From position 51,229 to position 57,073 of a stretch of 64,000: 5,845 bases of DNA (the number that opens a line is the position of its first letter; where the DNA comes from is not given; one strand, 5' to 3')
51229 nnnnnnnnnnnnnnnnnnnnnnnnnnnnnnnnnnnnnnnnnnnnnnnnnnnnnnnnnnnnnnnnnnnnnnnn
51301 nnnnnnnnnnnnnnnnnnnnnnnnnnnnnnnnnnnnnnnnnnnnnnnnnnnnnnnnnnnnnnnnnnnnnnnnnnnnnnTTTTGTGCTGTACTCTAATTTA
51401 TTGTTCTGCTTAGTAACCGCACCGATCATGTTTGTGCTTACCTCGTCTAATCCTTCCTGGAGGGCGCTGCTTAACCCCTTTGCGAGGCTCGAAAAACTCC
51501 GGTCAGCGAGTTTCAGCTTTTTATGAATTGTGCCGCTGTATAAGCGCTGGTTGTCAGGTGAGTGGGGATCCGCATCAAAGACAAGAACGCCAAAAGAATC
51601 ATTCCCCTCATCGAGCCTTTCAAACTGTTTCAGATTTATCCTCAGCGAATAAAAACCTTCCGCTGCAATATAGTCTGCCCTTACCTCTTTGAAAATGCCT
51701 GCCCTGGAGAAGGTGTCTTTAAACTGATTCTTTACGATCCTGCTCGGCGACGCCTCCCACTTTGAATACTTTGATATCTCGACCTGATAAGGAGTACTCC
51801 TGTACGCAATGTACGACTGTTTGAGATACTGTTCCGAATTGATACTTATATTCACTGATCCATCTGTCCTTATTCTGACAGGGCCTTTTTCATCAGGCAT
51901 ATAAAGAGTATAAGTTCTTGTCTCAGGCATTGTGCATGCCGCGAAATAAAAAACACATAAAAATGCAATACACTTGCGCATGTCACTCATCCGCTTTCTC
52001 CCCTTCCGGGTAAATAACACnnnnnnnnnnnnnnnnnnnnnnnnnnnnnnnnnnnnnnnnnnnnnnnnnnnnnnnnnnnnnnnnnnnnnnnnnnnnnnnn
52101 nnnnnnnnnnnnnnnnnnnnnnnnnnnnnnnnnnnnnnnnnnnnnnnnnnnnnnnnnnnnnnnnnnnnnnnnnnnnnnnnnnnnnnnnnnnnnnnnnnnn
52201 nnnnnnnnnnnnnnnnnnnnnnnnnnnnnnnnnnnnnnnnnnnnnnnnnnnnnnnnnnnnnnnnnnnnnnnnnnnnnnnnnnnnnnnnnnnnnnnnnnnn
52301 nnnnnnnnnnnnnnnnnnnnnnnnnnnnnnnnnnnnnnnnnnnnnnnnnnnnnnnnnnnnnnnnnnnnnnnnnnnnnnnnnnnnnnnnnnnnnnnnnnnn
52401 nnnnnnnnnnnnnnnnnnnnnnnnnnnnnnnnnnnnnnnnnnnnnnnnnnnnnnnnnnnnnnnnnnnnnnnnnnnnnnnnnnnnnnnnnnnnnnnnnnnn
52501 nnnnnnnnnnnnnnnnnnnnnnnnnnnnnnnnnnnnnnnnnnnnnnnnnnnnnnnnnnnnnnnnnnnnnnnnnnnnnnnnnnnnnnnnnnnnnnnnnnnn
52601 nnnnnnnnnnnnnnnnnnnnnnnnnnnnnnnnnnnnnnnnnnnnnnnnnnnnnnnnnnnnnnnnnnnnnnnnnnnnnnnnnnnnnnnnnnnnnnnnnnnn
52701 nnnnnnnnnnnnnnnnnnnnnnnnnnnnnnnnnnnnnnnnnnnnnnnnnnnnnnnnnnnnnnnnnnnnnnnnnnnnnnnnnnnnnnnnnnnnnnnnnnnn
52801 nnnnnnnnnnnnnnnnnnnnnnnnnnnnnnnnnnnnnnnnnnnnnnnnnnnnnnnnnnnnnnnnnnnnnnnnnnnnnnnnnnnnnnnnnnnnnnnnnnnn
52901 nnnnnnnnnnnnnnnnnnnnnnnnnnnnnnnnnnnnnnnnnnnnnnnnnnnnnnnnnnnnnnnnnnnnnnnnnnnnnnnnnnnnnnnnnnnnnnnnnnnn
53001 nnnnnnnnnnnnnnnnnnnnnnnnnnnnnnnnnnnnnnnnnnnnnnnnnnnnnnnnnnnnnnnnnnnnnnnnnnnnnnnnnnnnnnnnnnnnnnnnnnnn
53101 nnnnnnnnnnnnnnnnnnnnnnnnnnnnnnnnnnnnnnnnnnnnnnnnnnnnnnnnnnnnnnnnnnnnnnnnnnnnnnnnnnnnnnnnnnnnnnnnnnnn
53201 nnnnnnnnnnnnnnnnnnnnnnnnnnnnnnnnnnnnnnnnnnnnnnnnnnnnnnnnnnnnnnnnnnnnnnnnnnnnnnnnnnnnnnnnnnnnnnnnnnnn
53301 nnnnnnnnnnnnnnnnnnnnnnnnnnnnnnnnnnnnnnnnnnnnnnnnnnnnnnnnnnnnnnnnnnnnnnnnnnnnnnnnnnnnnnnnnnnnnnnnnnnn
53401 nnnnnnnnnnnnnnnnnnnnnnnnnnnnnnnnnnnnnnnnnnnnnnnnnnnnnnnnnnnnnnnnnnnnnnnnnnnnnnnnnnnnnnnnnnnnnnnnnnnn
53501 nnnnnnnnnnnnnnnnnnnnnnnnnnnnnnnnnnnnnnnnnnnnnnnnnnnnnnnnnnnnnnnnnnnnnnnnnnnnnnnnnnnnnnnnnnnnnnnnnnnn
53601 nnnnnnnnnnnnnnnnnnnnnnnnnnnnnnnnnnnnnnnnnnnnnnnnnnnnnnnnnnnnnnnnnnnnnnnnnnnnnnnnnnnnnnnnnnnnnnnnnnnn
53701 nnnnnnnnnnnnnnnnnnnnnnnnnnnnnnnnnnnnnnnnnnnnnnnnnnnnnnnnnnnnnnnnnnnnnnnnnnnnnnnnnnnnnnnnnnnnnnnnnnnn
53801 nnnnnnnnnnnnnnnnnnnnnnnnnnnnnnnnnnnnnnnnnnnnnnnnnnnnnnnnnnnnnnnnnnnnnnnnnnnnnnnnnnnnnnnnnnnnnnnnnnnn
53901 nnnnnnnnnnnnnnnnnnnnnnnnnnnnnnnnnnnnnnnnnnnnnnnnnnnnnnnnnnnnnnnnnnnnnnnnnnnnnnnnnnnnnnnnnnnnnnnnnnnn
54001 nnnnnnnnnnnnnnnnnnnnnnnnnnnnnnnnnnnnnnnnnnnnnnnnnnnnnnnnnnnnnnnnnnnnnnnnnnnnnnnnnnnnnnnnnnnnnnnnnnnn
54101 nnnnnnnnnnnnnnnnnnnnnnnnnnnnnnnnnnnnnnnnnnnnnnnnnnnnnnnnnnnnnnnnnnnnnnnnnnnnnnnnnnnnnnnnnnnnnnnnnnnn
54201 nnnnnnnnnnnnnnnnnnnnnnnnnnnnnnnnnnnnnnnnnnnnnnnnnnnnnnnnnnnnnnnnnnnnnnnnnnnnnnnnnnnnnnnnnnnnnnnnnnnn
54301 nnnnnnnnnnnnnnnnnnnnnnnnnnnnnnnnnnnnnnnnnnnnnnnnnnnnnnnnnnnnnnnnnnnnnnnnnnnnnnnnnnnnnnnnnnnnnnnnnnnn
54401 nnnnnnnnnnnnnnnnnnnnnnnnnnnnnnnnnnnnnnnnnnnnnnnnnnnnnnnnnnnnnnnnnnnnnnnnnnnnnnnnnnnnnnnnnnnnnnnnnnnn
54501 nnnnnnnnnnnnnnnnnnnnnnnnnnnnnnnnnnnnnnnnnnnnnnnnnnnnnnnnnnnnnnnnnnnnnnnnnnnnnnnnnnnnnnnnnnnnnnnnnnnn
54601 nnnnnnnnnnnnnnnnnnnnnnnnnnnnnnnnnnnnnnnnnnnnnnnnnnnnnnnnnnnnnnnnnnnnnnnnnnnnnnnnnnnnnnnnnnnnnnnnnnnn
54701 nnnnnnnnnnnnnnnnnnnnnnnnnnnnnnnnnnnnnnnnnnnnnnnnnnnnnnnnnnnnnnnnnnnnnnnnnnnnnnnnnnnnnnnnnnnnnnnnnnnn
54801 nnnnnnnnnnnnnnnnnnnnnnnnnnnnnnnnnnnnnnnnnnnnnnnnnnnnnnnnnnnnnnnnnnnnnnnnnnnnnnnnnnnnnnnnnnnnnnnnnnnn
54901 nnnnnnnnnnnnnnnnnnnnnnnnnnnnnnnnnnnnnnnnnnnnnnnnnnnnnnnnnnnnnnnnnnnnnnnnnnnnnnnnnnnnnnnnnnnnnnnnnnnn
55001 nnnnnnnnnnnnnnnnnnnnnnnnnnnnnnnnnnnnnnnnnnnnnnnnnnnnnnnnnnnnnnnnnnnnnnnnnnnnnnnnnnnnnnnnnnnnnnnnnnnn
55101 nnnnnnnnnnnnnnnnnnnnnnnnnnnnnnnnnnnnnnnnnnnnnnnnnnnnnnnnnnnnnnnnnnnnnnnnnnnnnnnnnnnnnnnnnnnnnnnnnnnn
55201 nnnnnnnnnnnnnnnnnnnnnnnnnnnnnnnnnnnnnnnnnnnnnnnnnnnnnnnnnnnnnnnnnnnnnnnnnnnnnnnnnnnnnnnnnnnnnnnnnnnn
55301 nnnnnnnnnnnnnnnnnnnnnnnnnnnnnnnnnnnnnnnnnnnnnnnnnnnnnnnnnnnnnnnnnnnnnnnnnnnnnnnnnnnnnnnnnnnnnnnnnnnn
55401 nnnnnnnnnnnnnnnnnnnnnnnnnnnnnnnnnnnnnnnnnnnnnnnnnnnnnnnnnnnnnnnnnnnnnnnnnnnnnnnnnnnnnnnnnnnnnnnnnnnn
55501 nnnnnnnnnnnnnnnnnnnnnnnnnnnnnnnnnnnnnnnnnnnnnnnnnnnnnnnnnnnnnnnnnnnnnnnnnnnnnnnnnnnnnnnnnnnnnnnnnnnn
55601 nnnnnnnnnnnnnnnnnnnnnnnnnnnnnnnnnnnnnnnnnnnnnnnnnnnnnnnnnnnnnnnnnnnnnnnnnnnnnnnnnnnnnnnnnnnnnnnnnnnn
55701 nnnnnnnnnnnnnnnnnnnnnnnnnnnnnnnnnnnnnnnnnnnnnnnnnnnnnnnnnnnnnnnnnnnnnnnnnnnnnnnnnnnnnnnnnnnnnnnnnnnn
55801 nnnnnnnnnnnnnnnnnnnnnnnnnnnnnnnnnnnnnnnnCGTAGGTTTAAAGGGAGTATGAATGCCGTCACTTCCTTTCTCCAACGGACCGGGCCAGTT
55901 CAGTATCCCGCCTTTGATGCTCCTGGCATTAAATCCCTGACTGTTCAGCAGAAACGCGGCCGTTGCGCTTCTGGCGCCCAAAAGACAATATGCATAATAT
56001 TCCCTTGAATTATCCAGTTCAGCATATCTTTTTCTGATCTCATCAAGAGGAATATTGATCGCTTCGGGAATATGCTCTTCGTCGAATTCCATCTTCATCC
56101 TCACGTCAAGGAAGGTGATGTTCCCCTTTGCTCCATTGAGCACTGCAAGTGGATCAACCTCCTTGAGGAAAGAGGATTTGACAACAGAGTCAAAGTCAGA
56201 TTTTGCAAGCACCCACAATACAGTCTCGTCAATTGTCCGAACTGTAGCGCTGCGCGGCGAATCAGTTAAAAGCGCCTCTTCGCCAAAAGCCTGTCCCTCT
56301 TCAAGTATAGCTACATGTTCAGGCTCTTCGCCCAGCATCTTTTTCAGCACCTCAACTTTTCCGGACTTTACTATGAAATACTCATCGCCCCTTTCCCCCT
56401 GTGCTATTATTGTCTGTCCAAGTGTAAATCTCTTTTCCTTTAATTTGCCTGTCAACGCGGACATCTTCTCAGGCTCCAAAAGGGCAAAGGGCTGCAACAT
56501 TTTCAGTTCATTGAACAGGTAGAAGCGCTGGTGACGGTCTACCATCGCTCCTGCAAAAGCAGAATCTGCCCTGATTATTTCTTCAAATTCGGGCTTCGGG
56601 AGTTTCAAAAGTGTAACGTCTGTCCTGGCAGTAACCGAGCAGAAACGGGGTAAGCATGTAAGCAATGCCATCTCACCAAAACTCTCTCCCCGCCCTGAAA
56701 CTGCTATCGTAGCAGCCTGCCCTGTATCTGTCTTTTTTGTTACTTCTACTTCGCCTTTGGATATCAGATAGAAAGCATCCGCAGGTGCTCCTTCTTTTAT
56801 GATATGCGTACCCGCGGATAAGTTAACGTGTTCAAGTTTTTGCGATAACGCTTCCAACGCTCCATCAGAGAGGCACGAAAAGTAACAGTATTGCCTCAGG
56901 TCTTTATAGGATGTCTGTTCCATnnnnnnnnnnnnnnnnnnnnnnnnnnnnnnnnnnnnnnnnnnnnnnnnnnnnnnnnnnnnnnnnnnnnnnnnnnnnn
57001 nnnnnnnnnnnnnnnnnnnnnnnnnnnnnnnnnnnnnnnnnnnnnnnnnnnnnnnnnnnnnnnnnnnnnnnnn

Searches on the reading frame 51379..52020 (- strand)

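Call 11: search_protein_families(library=pfam, proteins=[window:51379-52020:-], max_evalue=0.001)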
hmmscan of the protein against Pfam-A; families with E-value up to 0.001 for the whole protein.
window:51379-52020:- (214 aa): 1 family
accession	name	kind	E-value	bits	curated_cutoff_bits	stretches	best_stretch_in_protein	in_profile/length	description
PF03886.18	ABC_trans_aux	-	1.2e-07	31.9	26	1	64-193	30-159/161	ABC-type transport auxiliary lipoprotein component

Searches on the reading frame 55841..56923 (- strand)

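Call 74: search_protein_families(library=pfam, proteins=[window:55841-56923:-], max_evalue=0.00001)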
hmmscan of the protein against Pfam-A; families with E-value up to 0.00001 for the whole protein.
window:55841-56923:- (361 aa): 2 families
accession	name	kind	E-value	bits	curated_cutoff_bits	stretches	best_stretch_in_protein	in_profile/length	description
PF00027.35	cNMP_binding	-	8e-46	154.4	27.5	2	33-119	2-88/89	Cyclic nucleotide-binding domain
PF00581.25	Rhodanese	-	6.6e-16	59.1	22.2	1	266-343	11-99/102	Rhodanese-like domain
